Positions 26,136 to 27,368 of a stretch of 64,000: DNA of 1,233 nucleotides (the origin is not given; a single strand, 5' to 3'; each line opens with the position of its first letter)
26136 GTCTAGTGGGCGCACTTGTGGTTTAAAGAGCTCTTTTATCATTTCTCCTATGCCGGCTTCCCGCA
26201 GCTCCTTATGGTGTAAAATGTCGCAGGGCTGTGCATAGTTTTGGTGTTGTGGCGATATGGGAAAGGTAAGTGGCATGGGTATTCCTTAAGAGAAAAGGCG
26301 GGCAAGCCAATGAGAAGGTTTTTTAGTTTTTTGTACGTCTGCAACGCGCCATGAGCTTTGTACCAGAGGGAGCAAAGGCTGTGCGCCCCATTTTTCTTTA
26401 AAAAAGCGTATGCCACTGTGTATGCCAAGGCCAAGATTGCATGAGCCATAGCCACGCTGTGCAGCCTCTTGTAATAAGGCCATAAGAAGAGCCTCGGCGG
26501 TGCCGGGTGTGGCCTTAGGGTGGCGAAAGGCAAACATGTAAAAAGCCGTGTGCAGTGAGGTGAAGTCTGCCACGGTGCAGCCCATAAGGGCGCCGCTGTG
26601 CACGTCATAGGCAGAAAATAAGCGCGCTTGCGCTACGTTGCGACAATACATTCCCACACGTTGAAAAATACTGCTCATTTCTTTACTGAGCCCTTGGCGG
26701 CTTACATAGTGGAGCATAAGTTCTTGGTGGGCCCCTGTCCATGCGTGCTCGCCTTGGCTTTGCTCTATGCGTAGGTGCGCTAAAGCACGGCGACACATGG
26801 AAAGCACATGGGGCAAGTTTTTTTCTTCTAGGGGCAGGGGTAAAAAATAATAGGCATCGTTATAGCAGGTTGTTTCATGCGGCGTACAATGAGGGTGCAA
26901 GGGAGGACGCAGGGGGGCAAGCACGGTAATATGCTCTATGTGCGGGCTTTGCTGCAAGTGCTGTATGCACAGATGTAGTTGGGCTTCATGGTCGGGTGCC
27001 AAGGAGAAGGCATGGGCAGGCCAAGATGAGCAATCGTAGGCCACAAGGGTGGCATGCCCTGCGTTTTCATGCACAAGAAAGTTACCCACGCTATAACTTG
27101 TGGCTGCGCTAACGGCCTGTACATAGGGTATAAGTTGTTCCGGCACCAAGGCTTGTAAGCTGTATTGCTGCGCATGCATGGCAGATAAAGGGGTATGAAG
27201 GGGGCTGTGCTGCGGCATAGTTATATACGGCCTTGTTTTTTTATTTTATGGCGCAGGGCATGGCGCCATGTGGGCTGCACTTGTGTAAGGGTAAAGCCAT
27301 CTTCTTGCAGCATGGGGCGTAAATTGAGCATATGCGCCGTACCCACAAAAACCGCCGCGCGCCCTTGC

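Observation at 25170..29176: Orphan operon: radical-SAM/SPASM enzyme + two paralogous FemABX/MprF-C-like proteins, one fused to a TraB/GumN/Tiki-type domain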

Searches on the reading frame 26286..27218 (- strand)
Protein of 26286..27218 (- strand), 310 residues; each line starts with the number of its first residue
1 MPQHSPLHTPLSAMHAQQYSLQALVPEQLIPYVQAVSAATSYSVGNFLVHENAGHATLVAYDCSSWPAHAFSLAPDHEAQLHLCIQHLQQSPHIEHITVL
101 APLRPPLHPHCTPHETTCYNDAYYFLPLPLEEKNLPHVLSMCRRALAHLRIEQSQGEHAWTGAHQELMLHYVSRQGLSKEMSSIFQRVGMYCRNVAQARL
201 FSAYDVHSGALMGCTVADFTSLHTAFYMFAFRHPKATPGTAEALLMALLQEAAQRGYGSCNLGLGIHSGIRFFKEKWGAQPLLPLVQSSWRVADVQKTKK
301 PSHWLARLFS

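Call 3: search_protein_families(library=pfam, proteins=[window:26286-27218:-], max_evalue=1)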
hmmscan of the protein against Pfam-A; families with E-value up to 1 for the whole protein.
window:26286-27218:- (310 aa): 1 family
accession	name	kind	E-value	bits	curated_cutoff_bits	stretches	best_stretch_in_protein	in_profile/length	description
PF09924.15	LPG_synthase_C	-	0.13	11.7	27.5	1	197-282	179-260/298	Phosphatidylglycerol lysyltransferase, C-terminal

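Call 4: search_protein_families(library=ncbifam, proteins=[window:26286-27218:-], max_evalue=1)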
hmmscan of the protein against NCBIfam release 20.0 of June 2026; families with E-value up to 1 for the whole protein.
window:26286-27218:- (310 aa): 0 families

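Call 10: find_homologous_proteins(query=window:26286-27218:-, max_evalue=0.001)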
Query window:26286-27218:- (310 aa): 171 proteins with E <= 0.001 among 3600 candidates; the best 120 are listed.
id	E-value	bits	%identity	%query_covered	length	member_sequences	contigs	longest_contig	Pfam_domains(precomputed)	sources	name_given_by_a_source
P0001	7.1e-210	714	100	100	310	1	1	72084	-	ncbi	-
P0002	6.3e-107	376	57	98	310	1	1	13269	-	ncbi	-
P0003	7.4e-105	369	57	100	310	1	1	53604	-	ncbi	-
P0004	2.3e-103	364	56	99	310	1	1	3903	-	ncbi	-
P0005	1.3e-93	332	55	94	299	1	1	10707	-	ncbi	-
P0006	3.4e-93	330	55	94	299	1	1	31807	-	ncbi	-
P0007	2.9e-87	311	53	92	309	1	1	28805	-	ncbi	-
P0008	5.6e-85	303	54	88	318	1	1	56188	-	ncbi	-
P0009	1.1e-84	303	54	94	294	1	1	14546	-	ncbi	-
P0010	3.1e-84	301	53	94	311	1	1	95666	-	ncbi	-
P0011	7.1e-83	297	50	95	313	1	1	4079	-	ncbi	-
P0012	1.2e-82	296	51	96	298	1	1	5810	-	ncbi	-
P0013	1.6e-82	295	51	94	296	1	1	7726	-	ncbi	-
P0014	2.0e-81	292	53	89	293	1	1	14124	-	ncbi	-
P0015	2.4e-81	292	50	95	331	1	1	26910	-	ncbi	-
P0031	6.2e-60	221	42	97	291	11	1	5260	PF09924.16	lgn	-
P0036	3.2e-57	212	39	96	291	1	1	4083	PF09924.16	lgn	-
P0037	1.0e-56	211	43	93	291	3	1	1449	PF09924.16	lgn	-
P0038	5.9e-56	208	41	96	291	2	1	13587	PF09924.16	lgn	-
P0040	1.6e-55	207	41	93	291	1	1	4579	PF09924.16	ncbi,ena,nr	ncbi:MAG: translation initiation factor IF-2 [Desulfovibrio sp.]|nr:translation initiation factor IF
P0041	2.0e-55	206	41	95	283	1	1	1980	PF09924.16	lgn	-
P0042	2.1e-55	206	40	95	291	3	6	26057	PF09924.16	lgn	-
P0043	5.8e-55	205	39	98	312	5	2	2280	PF09924.16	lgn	-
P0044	1.1e-54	204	39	96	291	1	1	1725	PF09924.16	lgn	-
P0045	1.7e-54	203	40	96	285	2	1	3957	PF09924.16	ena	-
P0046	2.5e-54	203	39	96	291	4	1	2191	PF09924.16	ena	-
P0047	2.8e-54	203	41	93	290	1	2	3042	PF09924.16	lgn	-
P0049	5.0e-54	202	39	96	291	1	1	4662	PF09924.16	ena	-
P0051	1.2e-53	201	38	96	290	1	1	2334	PF09924.16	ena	-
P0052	1.7e-53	200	38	95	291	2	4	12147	PF09924.16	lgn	-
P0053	2.1e-53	200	38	95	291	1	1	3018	PF09924.16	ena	-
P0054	2.4e-53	200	40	96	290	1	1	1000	PF09924.16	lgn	-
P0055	2.6e-53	199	40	96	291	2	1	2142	PF09924.16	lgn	-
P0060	2.1e-52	197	38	96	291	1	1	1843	PF09924.16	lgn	-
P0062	4.3e-52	195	39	95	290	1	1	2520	PF09924.16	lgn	-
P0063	4.3e-52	195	40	93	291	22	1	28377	PF09924.16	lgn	-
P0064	7.4e-52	195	39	96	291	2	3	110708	PF09924.16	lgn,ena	-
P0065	1.0e-51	194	38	96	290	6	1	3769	PF09924.16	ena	-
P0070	8.1e-51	191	38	96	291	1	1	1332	PF09924.16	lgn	-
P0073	2.4e-50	190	38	96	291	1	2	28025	PF09924.16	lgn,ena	-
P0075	5.8e-50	188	38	95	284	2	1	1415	PF09924.16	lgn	-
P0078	4.1e-49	186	40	95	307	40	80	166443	PF09924.16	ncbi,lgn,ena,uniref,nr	ncbi:GNAT family N-acetyltransferase [Desulfovibrio porci]|uniref:GNAT family N-acetyltransferase n=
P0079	4.3e-49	186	39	93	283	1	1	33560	PF13480.14,PF09924.16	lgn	-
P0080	8.1e-49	185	38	95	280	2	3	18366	PF13480.14,PF09924.16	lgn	-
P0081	2.2e-48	183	39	94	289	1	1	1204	PF09924.16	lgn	-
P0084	3.8e-48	183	37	95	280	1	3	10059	PF13480.14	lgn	-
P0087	1.1e-47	181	40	97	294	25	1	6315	PF09924.16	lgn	-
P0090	2.7e-47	180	40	89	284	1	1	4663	PF09924.16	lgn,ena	-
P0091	5.0e-47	179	37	96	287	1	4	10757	PF09924.16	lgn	-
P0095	5.0e-46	176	36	95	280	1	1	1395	PF09924.16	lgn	-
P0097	1.3e-45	174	36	93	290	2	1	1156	PF13480.14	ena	-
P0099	1.8e-45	174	39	96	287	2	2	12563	PF09924.16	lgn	-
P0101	6.0e-45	172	38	96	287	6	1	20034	PF09924.16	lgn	-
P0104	9.9e-44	168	38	96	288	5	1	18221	PF09924.16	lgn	-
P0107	5.0e-43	166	39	88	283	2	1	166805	PF13480.14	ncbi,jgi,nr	ncbi:MAG: GNAT family N-acetyltransferase [Desulfovibrionaceae bacterium]|nr:GNAT family N-acetyltra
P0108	5.1e-43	166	37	96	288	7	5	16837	PF09924.16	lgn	-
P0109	2.4e-42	163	36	97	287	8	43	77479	PF09924.16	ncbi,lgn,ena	-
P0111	3.9e-42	163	36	96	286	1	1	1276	PF09924.16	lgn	-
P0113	9.1e-42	162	35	96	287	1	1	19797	PF09924.16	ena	-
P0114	1.0e-41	161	36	96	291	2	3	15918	PF09924.16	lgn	-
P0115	1.9e-41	161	37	96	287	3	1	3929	PF09924.16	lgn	-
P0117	2.5e-41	160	35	96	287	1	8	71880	PF09924.16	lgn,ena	-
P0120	2.7e-41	160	35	96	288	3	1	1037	PF09924.16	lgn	-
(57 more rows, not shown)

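Call 13: search_solved_structures(query=A1, max_evalue=10, show_alignments=3)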
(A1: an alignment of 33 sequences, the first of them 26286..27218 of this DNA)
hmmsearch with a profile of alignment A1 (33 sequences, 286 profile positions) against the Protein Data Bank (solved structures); distinct sequences matched with E-value up to 10: 4.
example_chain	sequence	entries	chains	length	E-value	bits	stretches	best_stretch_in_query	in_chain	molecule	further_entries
1yx0_A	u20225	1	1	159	0.13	14.8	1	213-242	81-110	hypothetical protein ysnE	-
4v36_A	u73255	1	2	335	0.19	14.3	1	212-244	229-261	LYSYL-TRNA-DEPENDENT L-YSYL-PHOSPHATIDYLGYCEROL SYNTHASE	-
5vrv_A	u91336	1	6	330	0.37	13.3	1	213-248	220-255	Protein regulated by acid pH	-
1dm1_A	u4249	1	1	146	0.78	12.3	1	153-225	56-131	MYOGLOBIN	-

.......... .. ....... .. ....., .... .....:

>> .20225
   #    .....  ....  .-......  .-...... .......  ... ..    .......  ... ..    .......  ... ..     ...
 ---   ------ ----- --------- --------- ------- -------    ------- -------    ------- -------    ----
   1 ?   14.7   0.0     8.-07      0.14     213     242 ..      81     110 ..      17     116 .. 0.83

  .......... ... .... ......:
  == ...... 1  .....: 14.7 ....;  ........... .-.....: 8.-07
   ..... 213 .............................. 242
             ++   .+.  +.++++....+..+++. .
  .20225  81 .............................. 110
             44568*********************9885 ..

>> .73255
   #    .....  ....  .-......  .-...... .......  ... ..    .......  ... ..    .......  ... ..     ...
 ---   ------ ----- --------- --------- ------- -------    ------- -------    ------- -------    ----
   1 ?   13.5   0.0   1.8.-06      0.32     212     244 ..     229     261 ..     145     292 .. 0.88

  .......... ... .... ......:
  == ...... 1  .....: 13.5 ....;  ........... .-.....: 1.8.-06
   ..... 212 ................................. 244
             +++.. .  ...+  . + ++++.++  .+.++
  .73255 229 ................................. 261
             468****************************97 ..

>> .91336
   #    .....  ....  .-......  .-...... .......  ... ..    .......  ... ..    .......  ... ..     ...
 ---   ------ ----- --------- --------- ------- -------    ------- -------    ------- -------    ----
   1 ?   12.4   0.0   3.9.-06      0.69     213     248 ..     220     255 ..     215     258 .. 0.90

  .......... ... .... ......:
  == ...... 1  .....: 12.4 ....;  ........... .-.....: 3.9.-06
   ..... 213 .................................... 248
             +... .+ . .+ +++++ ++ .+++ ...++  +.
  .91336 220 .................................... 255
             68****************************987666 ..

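Call 14: search_protein_families(library=pfam, alignment_id=A1, max_evalue=0.01)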
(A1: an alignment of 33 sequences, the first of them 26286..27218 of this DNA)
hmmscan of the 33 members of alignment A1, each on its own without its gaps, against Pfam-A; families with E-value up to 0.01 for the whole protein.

A. member 1, window:26286-27218:- (310 aa): 0 families

B. families by the number of members that match (of 33 scanned): 2 families
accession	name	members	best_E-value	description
PF09924.15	LPG_synthase_C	23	2.4e-09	Phosphatidylglycerol lysyltransferase, C-terminal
PF13480.13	Acetyltransf_6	15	4.7e-07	Acetyltransferase (GNAT) domain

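Call 15: find_encoding_contigs(protein=P0078, flank=8000, max_places=3)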
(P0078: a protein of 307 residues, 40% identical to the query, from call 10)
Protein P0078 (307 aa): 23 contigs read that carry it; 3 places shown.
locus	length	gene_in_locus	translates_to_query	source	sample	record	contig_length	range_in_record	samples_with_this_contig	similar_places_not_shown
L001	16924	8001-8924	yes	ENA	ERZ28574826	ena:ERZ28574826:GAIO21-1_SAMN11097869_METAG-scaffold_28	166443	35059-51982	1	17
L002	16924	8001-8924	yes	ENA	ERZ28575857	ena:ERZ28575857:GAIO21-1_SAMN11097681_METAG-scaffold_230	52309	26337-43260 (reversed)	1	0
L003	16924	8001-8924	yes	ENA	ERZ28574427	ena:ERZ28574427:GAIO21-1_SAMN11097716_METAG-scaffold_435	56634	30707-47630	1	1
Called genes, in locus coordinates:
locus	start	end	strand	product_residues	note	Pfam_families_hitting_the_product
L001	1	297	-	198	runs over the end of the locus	PF03886:ABC_trans_aux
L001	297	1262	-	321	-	PF02470:MlaD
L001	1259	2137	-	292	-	PF00005:ABC_tran, PF13304:AAA_21 (faint)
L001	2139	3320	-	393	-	PF02405:MlaE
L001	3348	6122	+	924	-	PF02739:5_3_exonuc_N, PF01367:5_3_exonuc, PF00476:DNA_pol_A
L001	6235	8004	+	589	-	PF13480:Acetyltransf_6 (faint), PF01963:TraB_PrgY_gumN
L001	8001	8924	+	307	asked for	PF09924:LPG_synthase_C (weak)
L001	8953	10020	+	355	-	PF04055:Radical_SAM, PF13186:SPASM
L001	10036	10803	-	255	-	-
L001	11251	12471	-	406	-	PF13183:Fer4_8, PF02754:CCG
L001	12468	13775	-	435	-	PF00890:FAD_binding_2, PF01266:DAO (faint), PF07992:Pyr_redox_2 (faint), PF12831:FAD_oxidored (weak)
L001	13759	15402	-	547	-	PF01266:DAO, PF04324:Fer2_BFD (faint)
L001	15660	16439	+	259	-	PF00702:Hydrolase, PF13344:Hydrolase_6, PF13242:Hydrolase_like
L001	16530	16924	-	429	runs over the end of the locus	PF06808:DctM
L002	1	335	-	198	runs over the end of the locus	PF03886:ABC_trans_aux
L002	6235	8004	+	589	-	PF13480:Acetyltransf_6 (faint), PF01963:TraB_PrgY_gumN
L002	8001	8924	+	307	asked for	PF09924:LPG_synthase_C (weak)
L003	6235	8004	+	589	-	PF13480:Acetyltransf_6 (faint), PF01963:TraB_PrgY_gumN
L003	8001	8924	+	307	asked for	PF09924:LPG_synthase_C (weak)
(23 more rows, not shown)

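Call 16: find_encoding_contigs(protein=P0107, flank=8000, max_places=2)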
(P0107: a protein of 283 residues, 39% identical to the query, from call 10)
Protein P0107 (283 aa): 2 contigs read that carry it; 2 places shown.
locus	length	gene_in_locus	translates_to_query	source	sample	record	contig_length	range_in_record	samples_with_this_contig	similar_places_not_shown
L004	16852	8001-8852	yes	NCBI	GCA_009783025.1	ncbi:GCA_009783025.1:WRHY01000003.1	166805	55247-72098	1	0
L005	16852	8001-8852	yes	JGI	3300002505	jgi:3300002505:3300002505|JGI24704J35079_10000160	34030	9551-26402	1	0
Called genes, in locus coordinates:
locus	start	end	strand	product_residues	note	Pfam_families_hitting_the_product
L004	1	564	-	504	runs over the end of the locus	PF22692:LlgE_F_G_D1, PF07559:FlgE_D2, PF06429:Flg_bbr_C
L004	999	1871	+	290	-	PF01509:TruB_N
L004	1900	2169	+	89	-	PF00312:Ribosomal_S15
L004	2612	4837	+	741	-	PF01138:RNase_PH, PF03725:RNase_PH_C, PF03726:PNPase, PF01138:RNase_PH, PF00013:KH_1, PF22675:KH-I_KHDC4-BBP (weak), PF00575:S1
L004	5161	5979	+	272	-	PF02673:BacA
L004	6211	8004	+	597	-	PF01963:TraB_PrgY_gumN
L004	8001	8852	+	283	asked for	PF13480:Acetyltransf_6 (weak)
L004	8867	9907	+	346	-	PF04055:Radical_SAM, PF13186:SPASM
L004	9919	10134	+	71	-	-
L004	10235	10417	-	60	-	-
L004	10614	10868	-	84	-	-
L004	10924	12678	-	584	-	PF03601:Cons_hypoth698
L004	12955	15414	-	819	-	PF02190:LON_substr_bdg, PF00004:AAA, PF07728:AAA_5, PF22667:Lon_lid, PF05362:Lon_C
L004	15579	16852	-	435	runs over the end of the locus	PF06689:zf-C4_ClpX, PF05496:RuvB_N (weak), PF00004:AAA, PF07724:AAA_2, PF07728:AAA_5 (faint), PF13401:AAA_22 (faint), PF10431:ClpB_D2-small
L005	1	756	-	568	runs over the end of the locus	PF22692:LlgE_F_G_D1, PF07559:FlgE_D2, PF06429:Flg_bbr_C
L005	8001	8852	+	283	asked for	PF13480:Acetyltransf_6 (weak)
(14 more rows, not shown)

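Call 32: predict_structure(alignment_id=A3)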
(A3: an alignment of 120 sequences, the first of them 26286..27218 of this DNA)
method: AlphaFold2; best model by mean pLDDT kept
length: 310 residues; sequences in the alignment: 120
mean_pLDDT: 92.1   pTM: 0.89
mean pLDDT of the five models: 92.1, 91.7, 91.3, 91.0, 90.5
residues with pLDDT >= 90: 261; 70-90: 21; 50-70: 22; < 50: 6
segments of 3 or more residues with pLDDT < 50: 1-3
pLDDT, mean of each block of 10 residues (from residue 1): 67 95 97 96 96 97 77 90 94 95 88 85 98 97 98 98 98 94 96 98 99 99 98 98 98 98 96 97 97 70 52
secondary structure, 60 per line:
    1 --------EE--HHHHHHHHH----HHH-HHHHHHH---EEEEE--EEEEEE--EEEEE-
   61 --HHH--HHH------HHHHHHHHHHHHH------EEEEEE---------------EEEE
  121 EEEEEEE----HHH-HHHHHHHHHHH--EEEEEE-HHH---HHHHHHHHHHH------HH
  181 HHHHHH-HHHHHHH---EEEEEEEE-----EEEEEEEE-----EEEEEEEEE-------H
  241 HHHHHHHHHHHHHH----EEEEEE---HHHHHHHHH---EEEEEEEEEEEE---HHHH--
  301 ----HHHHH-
elements in order: H13-21 H30-36 E40-44 E47-52 E55-59 H77-89 E96-101 E117-127 H136-146 E149-154 H162-172 H179-186 H188-194 E198-205 E211-218 E224-232 H240-254 E259-264 H268-276 E280-291 H295-298 H305-309

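Call 34: fold_search(model_id=the predicted structure, library=pdb)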
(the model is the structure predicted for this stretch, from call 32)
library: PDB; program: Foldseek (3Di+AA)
matches with E <= 10: 804; with E <= 0.001: 117
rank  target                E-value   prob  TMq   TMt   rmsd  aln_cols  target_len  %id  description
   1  9goe_A                5.2e-10  1.00  0.51  0.23   7.3       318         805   12  Cryo-EM structure of the multiple peptide resistance factor (MprF) from Pseudomonas aeruginosa bound to a synthetic na (released 2025-03-12)
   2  4v34                  1.2e-09  1.00  0.52  0.51   7.3       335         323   11  The Structure of A-PGS from Pseudomonas aeruginosa (SeMet derivative) (released 2015-08-19)
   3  4v36_B                2.6e-09  1.00  0.53  0.53   6.6       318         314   12  The structure of L-PGS from Bacillus licheniformis (released 2015-08-19)
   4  9j8s_A                2.9e-09  1.00  0.52  0.23   7.4       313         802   12  MprF from Pseudomonas aeruginosa in nanodisc, C2 symmetry (released 2025-09-03)
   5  2hqy_B                3.9e-09  1.00  0.54  0.56   6.2       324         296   10  Crystal Structure of Conserved Protein of Unknown Function from Bacteroides thetaiotaomicron VPI-5482 (released 2006-09-19)
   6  1xe4                  5.6e-09  1.00  0.60  0.56   6.0       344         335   12  Crystal Structure of Weissella viridescens FemX (K36M) Mutant (released 2005-05-31)
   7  4v35                  5.9e-09  1.00  0.49  0.48   7.5       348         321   13  The Structure of A-PGS from Pseudomonas aeruginosa (released 2015-08-19)
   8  4v36_A                6.3e-09  1.00  0.52  0.50   6.9       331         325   11  The structure of L-PGS from Bacillus licheniformis (released 2015-08-19)
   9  9wqx                  8.4e-09  1.00  0.50  0.54   5.9       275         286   15  aminoacyl-tRNA-dependent peptide synthase, Sbb17, complexed with streptothrisamine (released 2026-04-01)
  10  9j8q_A                9.4e-09  1.00  0.50  0.22   7.1       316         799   12  MprF from Pseudomonas aeruginosa in GDN micelle, C2 symmetry (released 2025-09-03)
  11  1ne9                  1.0e-08  1.00  0.60  0.57   5.7       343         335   12  Crystal Structure of Weissella viridescens FemX at 1.7 Ang Resolution (released 2004-02-10)
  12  1xf8                  1.1e-08  1.00  0.60  0.57   6.2       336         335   11  Crystal Structure of Weissella viridescens FemX (Y254F) Mutant (released 2005-05-31)
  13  5vrv_D                1.3e-08  1.00  0.57  0.56   6.2       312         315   13  2.05 Angstrom Resolution Crystal Structure of C-terminal Domain (DUF2156) of Putative Lysylphosphatidylglycerol Synthe (released 2017-05-24)
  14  2wpw_B                1.3e-08  1.00  0.48  0.46   8.5       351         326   14  Tandem GNAT protein from the clavulanic acid biosynthesis pathway (without AcCoA) (released 2009-12-29)
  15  7z6a_A                1.3e-08  1.00  0.58  0.55   6.2       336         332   12  CRYSTAL STRUCTURE OF WEISSELLA VIRIDESCENS FEMXVV NON-RIBOSOMAL AMINO ACID TRANSFERASE IN COMPLEX WITH A PEPTIDYL-XNA  (released 2022-10-26)
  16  2wpw_C                1.5e-08  1.00  0.44  0.42   8.7       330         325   12  Tandem GNAT protein from the clavulanic acid biosynthesis pathway (without AcCoA) (released 2009-12-29)
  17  2hqy_A                1.9e-08  1.00  0.56  0.58   6.1       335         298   10  Crystal Structure of Conserved Protein of Unknown Function from Bacteroides thetaiotaomicron VPI-5482 (released 2006-09-19)
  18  5vrv_B                2.2e-08  1.00  0.55  0.54   6.4       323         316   13  2.05 Angstrom Resolution Crystal Structure of C-terminal Domain (DUF2156) of Putative Lysylphosphatidylglycerol Synthe (released 2017-05-24)
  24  5vrv_F                4.2e-08  1.00  0.55  0.54   6.7       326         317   12  2.05 Angstrom Resolution Crystal Structure of C-terminal Domain (DUF2156) of Putative Lysylphosphatidylglycerol Synthe (released 2017-05-24)
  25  5vrv_A                5.1e-08  1.00  0.56  0.54   7.2       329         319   12  2.05 Angstrom Resolution Crystal Structure of C-terminal Domain (DUF2156) of Putative Lysylphosphatidylglycerol Synthe (released 2017-05-24)
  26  2wpw_A                5.4e-08  1.00  0.44  0.42   9.0       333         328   11  Tandem GNAT protein from the clavulanic acid biosynthesis pathway (without AcCoA) (released 2009-12-29)
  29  5vrv_E                1.0e-07  1.00  0.55  0.54   7.1       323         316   13  2.05 Angstrom Resolution Crystal Structure of C-terminal Domain (DUF2156) of Putative Lysylphosphatidylglycerol Synthe (released 2017-05-24)
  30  5vrv_C                1.1e-07  1.00  0.57  0.56   6.3       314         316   12  2.05 Angstrom Resolution Crystal Structure of C-terminal Domain (DUF2156) of Putative Lysylphosphatidylglycerol Synthe (released 2017-05-24)
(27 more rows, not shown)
